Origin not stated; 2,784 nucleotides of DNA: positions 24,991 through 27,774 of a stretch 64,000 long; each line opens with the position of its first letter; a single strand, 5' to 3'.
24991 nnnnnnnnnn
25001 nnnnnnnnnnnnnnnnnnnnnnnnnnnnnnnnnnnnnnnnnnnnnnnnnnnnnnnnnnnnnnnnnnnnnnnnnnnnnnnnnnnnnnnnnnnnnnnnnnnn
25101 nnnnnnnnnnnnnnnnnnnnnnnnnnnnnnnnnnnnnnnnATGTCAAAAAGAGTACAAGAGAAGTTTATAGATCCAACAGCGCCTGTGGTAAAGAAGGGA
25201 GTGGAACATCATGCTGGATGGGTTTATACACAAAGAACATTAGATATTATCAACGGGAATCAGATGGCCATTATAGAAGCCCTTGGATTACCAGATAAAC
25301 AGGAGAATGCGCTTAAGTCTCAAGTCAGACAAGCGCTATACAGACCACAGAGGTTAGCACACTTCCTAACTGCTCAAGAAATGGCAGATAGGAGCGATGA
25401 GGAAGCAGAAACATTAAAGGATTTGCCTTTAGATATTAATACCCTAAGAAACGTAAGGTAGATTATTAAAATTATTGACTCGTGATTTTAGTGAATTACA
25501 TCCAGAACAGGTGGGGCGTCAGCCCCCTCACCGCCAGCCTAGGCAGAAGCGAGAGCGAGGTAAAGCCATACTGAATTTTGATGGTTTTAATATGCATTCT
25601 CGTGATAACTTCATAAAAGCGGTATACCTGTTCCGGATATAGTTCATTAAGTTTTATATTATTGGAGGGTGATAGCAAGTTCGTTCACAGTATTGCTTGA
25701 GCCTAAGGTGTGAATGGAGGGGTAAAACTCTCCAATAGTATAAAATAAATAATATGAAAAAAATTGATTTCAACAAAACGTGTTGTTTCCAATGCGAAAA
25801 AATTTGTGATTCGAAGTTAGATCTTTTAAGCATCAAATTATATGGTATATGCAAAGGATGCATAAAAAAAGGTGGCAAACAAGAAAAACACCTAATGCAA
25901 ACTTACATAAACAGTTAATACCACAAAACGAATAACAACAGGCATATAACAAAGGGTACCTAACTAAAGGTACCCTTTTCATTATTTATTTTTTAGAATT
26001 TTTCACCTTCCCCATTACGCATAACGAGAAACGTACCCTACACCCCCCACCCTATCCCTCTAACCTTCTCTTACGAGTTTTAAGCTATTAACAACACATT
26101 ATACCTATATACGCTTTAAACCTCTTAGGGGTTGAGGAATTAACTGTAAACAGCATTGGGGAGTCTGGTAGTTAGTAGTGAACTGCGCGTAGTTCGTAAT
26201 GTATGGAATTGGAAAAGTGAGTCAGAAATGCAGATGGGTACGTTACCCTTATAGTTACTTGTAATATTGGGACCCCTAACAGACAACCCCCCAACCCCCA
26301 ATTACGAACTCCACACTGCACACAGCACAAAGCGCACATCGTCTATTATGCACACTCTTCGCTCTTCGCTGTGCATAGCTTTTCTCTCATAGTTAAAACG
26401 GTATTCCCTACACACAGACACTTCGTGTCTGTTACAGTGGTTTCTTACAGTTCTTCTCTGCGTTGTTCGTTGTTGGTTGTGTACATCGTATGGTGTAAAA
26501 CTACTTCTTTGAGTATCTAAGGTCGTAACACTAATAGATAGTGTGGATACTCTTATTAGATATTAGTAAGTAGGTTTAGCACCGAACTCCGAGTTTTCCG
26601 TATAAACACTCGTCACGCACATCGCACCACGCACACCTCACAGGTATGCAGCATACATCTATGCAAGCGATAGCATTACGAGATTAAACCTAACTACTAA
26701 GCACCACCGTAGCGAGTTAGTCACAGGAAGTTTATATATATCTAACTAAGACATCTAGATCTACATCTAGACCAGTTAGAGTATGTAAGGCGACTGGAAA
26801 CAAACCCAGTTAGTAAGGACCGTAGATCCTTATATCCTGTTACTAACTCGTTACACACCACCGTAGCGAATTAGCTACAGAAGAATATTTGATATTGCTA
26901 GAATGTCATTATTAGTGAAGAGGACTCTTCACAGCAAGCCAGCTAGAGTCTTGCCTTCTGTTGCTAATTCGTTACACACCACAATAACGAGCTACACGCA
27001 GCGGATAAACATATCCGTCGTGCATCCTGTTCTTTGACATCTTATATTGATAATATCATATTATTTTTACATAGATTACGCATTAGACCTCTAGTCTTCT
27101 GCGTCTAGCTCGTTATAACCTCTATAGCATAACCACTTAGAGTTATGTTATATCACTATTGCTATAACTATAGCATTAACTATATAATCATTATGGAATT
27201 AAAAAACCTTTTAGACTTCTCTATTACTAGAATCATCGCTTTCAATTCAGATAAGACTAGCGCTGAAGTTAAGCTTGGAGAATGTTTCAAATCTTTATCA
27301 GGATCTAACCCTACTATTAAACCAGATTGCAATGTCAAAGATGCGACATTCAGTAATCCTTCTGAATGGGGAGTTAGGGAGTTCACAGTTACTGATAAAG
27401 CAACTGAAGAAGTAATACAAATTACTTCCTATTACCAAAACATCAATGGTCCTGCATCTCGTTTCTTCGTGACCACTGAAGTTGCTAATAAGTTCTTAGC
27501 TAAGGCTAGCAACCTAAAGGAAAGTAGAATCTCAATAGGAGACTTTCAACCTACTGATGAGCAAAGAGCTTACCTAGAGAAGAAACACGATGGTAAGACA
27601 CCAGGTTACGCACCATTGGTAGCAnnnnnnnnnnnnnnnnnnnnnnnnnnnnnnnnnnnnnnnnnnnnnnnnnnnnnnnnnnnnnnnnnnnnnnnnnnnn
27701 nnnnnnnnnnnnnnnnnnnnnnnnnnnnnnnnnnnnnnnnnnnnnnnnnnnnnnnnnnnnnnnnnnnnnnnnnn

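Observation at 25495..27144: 1.65-kb ORF-free, compositionally distinct (GC/CA-rich) region with degenerate ~40-bp direct repeats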

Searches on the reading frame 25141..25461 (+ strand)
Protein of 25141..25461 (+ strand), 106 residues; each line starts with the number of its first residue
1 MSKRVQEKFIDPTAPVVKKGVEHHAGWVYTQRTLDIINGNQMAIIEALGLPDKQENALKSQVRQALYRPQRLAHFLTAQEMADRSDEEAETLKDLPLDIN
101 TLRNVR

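Call 10: search_protein_families(library=phrogs, proteins=[window:25141-25461:+], max_evalue=0.001)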
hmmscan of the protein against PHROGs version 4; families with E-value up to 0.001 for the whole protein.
window:25141-25461:+ (106 aa): 0 families

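Call 11: search_protein_families(library=pfam, proteins=[window:25141-25461:+], max_evalue=0.001)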
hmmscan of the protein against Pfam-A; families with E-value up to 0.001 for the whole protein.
window:25141-25461:+ (106 aa): 0 families

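Call 21: find_related_loci(query=window:25141-25458:+, collection=viral_contigs, flank=10000)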
Query window:25141-25458:+ (106 aa) in viral_contigs; peptide patterns used: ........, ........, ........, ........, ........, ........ (x = any residue, [..] = any of these).
19 stretches matched a pattern, but none encodes a relative of the query by tblastn (E <= 1e-3).

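Call 30: find_encoding_contigs(protein=window:25141-25461:+, flank=10000, max_places=10)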
Protein window:25141-25461:+ (106 aa): 1 contig read that carries it; 1 place shown.
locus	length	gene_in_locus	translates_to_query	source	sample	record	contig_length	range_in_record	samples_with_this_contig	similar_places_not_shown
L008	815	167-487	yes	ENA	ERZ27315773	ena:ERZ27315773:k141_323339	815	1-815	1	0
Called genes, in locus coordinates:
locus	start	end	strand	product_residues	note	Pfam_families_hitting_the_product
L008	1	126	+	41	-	?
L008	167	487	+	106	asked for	-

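Call 73: search_protein_families(library=pfam, proteins=[window:25141-25458:+], max_evalue=10)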
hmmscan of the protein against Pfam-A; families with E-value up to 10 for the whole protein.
window:25141-25458:+ (106 aa): 0 families

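Call 74: search_protein_families(library=padloc, proteins=[window:25141-25458:+], max_evalue=10)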
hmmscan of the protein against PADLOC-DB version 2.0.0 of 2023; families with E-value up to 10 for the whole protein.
window:25141-25458:+ (106 aa): 0 families

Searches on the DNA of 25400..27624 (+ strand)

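Call 4: search_dna_similar(query=window:25400-27250:+, collection=phages, mode=near, max_rows=30)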
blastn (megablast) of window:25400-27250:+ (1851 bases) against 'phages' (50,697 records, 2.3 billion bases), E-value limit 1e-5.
No match.

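Call 7: search_dna_similar(query=window:25400-27250:+, collection=phages, mode=distant, max_rows=30)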
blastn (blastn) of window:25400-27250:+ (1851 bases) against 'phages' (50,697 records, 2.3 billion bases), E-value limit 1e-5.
No match.

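Call 38: search_rna_families(source=L009, start=6800, end=10500, threshold=evalue, max_evalue=1)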
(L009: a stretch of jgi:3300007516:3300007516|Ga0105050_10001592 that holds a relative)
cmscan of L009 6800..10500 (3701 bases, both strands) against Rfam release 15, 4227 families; matches with E-value up to 1: 5.
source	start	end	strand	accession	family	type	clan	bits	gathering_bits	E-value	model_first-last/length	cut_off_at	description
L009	8766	8838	+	RF00005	tRNA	Gene; tRNA;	CL00001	71.7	29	6.2e-15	1-71/71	no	tRNA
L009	8921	9001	+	RF00005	tRNA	Gene; tRNA;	CL00001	46.5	29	5.2e-08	1-71/71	no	tRNA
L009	8035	8102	+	RF00005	tRNA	Gene; tRNA;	CL00001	25.8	29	0.026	1-71/71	no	tRNA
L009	8843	8908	+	RF00005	tRNA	Gene; tRNA;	CL00001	24.3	29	0.068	1-71/71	no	tRNA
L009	8262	8431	+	RF01745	manA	Cis-reg;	-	21.3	55.2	0.016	1-192/192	no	manA RNA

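Call 62: search_rna_families(source=window, start=25400, end=27250, threshold=evalue, max_evalue=10)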
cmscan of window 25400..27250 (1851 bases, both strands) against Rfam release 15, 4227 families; matches with E-value up to 10: 8.
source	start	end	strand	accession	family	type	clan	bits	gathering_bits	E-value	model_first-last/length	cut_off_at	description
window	25651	25748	+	RF04130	MIR7996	Gene; miRNA;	-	22.2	119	0.43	1-190/190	no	MIR7996 microRNA precursor family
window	25743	25802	+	RF01591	snoR15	Gene; snRNA; snoRNA; CD-box;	-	22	50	9.8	1-131/131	no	small nucleolar RNA snoR15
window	25928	25976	+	RF02844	RefA9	Gene; antisense;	-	18.6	49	9.8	1-64/64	no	Enterococcus sRNA A9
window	25948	26033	-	RF02607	AbsR25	Gene; sRNA;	-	16.8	47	8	1-164/164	no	Acinetobacter sRNA 25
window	25651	25746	+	RF00885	MIR821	Gene; miRNA;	-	16.3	249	4.2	72-204/275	no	MIR821 microRNA precursor family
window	25408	25421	+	RF01933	bxd_5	Gene; lncRNA;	-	14.4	50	2.2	44-57/57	no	Bithoraxoid conserved region 5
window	25959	26013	-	RF01306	sR52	Gene; snRNA; snoRNA; CD-box;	-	14.3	50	6.5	1-60/60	no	Small nucleolar RNA sR52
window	25659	25790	+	RF02456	Diantho_3_UTR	Cis-reg;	-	11.8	100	6.6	1-205/205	no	Dianthovirus RNA2 3'UTR stem loops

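Call 117: search_rna_families(source=L009, start=8090, end=8780, threshold=evalue, max_evalue=1, show_alignments=2)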
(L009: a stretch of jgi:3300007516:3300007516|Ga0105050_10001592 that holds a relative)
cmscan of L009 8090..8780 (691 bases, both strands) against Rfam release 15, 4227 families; matches with E-value up to 1: 2.
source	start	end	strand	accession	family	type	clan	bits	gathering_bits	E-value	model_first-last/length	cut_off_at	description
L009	8465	8557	-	RF01254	snR34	Gene; snRNA; snoRNA; HACA-box;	CL00042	23.8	39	0.63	1-206/206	no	Small nucleolar RNA snR34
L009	8262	8431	+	RF01745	manA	Cis-reg;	-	21.3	55.2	0.003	1-192/192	no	manA RNA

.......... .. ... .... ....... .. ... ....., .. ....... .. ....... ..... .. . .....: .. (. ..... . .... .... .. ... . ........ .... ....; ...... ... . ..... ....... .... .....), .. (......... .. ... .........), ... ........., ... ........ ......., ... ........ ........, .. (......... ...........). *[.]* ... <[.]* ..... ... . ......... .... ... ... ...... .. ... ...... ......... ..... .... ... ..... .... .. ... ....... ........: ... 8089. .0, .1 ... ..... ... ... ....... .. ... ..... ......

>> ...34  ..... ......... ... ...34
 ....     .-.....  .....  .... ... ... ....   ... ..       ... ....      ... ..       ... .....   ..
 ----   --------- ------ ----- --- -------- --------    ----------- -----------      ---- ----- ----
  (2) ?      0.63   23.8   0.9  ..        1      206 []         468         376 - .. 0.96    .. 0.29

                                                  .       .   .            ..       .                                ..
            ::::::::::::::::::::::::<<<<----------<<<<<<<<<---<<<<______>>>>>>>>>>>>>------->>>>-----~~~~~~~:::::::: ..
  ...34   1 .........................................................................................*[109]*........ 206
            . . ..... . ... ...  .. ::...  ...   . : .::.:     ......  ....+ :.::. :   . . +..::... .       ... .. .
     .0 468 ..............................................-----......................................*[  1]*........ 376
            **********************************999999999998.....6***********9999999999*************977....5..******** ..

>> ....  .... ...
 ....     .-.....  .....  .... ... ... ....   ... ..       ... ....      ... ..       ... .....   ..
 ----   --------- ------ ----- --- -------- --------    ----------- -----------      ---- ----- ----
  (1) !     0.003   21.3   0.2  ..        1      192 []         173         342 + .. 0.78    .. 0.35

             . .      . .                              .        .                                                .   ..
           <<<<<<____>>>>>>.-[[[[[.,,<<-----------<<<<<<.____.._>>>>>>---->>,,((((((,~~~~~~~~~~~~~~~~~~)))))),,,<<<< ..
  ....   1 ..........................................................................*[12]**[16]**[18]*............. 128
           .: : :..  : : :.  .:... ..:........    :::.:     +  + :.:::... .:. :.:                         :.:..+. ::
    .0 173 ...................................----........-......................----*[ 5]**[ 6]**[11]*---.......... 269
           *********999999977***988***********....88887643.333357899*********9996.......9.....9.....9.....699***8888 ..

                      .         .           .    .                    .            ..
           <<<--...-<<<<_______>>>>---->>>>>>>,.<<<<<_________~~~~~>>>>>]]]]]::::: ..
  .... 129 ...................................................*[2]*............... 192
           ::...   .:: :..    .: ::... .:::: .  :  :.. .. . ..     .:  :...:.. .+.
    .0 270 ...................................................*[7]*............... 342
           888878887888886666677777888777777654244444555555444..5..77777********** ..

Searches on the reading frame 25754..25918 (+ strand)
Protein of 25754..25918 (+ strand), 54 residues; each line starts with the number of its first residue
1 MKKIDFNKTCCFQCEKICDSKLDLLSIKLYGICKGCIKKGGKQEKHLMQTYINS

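Call 10: search_protein_families(library=phrogs, proteins=[window:25754-25918:+], max_evalue=0.001)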
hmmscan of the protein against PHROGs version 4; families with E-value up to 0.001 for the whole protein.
window:25754-25918:+ (54 aa): 0 families

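Call 11: search_protein_families(library=pfam, proteins=[window:25754-25918:+], max_evalue=0.001)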
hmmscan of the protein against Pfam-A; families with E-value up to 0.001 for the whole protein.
window:25754-25918:+ (54 aa): 0 families

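Call 73: search_protein_families(library=pfam, proteins=[window:25754-25915:+], max_evalue=10)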
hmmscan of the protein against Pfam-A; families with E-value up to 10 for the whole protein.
window:25754-25915:+ (54 aa): 1 family
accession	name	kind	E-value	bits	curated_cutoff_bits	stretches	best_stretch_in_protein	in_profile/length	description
PF15269.12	zf-C2H2_7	-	0.031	14.8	27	1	8-37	20-49/54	Zinc-finger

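Call 74: search_protein_families(library=padloc, proteins=[window:25754-25915:+], max_evalue=10)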
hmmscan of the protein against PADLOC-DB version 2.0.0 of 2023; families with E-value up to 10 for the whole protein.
window:25754-25915:+ (54 aa): 0 families
